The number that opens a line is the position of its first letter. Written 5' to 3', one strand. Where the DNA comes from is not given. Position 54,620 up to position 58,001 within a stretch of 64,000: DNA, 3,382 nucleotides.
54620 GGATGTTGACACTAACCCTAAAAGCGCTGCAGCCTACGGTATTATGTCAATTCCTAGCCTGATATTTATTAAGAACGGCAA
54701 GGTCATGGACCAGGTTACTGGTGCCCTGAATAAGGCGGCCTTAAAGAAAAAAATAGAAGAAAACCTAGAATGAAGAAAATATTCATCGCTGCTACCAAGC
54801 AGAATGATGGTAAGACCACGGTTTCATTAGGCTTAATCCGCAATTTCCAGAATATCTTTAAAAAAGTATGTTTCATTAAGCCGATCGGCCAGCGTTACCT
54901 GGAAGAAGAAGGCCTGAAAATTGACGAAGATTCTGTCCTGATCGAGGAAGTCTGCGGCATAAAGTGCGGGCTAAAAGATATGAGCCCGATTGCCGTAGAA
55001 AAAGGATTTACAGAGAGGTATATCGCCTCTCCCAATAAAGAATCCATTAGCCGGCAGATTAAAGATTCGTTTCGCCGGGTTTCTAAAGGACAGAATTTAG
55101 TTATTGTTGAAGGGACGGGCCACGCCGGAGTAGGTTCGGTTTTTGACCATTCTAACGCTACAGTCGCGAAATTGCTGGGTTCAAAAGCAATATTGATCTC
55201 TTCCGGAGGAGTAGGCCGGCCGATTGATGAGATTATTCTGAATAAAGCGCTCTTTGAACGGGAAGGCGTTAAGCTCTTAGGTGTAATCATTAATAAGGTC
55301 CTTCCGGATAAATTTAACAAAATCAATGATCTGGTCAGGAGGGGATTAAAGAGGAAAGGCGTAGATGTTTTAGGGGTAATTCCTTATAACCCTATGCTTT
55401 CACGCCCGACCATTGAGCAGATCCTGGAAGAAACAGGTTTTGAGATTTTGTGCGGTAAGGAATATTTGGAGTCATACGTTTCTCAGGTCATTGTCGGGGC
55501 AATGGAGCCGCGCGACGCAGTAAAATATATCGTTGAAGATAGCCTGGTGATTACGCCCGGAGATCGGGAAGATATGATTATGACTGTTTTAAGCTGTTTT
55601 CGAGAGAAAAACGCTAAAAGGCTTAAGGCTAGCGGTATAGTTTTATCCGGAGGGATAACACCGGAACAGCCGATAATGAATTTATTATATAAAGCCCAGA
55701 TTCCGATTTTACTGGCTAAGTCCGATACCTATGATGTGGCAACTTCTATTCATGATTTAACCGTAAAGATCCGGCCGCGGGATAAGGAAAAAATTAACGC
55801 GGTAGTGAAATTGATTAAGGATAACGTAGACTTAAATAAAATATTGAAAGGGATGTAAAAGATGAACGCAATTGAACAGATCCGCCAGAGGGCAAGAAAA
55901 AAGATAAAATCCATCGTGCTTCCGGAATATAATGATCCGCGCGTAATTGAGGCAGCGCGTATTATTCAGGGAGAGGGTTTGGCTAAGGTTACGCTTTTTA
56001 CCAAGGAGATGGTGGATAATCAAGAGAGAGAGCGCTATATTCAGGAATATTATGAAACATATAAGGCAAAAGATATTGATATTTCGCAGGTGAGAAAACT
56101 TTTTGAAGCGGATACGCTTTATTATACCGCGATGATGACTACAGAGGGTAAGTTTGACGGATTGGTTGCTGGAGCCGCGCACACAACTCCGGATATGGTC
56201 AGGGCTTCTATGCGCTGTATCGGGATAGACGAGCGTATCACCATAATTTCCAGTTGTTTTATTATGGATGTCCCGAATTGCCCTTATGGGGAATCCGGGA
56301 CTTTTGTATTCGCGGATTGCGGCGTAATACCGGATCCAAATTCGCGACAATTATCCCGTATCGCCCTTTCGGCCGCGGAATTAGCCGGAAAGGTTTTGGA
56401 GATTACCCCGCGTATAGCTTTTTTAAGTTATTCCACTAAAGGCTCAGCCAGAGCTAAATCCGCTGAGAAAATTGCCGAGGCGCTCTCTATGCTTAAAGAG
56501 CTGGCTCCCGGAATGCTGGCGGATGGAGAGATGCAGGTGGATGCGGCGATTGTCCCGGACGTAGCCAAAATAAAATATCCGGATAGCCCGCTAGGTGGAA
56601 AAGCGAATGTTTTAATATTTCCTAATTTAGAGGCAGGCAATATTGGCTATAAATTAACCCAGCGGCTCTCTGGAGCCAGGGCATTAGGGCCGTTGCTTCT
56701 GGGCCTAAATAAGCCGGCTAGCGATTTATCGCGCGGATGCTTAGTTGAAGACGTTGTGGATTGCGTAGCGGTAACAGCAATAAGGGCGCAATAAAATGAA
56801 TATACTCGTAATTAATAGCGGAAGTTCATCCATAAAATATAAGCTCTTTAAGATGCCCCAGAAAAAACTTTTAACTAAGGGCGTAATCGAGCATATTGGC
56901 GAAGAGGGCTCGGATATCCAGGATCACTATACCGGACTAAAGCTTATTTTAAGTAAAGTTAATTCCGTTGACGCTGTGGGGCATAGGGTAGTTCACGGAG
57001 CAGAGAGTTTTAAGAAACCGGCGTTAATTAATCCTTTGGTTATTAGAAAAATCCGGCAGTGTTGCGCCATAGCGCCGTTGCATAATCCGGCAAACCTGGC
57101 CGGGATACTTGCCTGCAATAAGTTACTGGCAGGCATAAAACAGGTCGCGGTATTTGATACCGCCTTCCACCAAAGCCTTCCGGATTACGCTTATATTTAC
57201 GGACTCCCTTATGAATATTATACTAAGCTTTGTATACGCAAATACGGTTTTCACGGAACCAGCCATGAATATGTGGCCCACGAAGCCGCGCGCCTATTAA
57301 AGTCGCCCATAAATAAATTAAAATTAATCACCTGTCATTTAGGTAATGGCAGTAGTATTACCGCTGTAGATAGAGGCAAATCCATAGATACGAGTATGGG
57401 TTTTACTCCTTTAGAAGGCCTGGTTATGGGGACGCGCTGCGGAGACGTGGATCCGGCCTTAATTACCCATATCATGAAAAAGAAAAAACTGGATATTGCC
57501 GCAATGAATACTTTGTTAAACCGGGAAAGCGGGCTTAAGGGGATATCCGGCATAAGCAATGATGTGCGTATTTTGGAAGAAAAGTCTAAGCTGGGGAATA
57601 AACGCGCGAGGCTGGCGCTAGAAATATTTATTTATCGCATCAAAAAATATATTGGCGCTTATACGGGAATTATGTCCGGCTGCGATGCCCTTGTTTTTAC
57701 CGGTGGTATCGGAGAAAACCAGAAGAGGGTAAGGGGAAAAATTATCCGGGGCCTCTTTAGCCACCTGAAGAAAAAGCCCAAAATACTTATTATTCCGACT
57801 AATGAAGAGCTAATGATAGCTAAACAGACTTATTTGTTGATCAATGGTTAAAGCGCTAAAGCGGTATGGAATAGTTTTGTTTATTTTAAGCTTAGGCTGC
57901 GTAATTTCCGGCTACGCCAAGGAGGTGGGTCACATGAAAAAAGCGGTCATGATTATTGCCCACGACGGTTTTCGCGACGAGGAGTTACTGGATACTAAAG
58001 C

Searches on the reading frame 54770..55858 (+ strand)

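Call 9: search_protein_families(library=pfam, proteins=[window:54770-55858:+])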
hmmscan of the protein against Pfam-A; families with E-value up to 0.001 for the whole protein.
window:54770-55858:+ (362 aa): 3 families
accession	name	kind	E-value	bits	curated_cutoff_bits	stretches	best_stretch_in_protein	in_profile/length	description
PF13500.12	AAA_26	-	1.4e-32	113.6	27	1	2-214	1-198/198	AAA domain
PF07085.17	DRTGG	-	9.4e-24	83.7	25.2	1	218-329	2-104/105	DRTGG domain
PF01656.29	CbiA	-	1.1e-11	45.2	25.4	1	4-212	1-117/125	CobQ/CobB/MinD/ParA nucleotide binding domain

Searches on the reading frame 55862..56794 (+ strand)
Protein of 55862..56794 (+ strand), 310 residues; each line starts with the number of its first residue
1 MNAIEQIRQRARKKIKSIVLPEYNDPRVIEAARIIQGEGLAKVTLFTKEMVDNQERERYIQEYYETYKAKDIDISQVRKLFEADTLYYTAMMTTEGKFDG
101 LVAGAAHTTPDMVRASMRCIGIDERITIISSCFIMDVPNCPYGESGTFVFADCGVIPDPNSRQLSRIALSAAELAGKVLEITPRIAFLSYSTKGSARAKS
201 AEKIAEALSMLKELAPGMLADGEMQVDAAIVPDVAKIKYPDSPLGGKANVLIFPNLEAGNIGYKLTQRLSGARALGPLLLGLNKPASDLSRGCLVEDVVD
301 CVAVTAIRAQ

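Call 9: search_protein_families(library=pfam, proteins=[window:55862-56794:+])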
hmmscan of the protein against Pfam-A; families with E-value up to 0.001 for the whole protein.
window:55862-56794:+ (310 aa): 1 family
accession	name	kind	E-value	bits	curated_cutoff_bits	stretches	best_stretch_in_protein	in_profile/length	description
PF01515.24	PTA_PTB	-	1.4e-98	330.7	24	1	4-306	3-319/319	Phosphate acetyl/butaryl transferase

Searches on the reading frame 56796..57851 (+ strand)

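Call 9: search_protein_families(library=pfam, proteins=[window:56796-57851:+])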
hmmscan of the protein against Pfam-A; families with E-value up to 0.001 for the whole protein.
window:56796-57851:+ (351 aa): 1 family
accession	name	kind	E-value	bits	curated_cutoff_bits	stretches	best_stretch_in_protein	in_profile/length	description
PF00871.23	Acetate_kinase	-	4.9e-127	424.3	22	1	3-320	2-347/392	Acetokinase family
